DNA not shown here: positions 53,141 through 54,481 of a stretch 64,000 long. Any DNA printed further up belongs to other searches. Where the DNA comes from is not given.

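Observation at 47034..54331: Unusual composite restriction cluster: N-terminal-nuclease-less SF2 helicase plus BcgI-like nuclease-methyltransferase fusion plus HsdS with duplicated TRDs plus Mrr-like nuclease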

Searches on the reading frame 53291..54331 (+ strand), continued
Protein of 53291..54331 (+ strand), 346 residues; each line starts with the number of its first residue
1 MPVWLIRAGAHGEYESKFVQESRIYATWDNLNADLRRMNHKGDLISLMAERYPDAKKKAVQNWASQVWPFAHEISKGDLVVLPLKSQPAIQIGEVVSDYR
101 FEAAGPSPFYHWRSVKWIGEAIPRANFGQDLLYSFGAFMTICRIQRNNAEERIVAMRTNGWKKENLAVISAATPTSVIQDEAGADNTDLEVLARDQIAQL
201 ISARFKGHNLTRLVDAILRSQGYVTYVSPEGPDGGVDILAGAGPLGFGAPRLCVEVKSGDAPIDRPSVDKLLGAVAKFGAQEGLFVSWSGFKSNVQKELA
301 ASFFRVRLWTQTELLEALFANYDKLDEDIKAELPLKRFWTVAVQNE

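Call 85: find_encoding_contigs(protein=P0311, flank=7000, max_places=3)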
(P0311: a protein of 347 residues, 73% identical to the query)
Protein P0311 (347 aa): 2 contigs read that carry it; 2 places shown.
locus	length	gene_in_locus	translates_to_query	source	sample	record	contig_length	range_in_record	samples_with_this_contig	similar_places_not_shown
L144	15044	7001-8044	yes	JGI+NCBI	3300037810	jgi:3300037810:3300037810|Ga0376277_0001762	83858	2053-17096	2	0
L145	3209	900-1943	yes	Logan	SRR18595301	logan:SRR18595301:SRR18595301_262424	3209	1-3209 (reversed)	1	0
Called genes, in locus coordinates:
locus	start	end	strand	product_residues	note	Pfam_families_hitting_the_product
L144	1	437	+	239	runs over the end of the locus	-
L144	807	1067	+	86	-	-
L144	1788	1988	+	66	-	-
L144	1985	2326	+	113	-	PF24732:ParE_like (weak)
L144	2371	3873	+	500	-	-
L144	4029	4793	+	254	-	PF00756:Esterase, PF10503:Esterase_PHB (weak), PF07859:Abhydrolase_3 (weak), PF00326:Peptidase_S9, PF12146:Hydrolase_4 (faint)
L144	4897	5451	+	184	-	-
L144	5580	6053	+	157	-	-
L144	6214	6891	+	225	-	-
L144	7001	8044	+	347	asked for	PF28530:DUF8426, PF04471:Mrr_cat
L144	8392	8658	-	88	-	-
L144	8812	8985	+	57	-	-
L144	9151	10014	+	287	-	PF00561:Abhydrolase_1, PF12146:Hydrolase_4 (weak), PF12697:Abhydrolase_6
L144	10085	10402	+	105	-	PF06296:RelE (weak)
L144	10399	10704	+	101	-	PF15731:MqsA_antitoxin (weak), PF01381:HTH_3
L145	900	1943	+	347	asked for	PF28530:DUF8426, PF04471:Mrr_cat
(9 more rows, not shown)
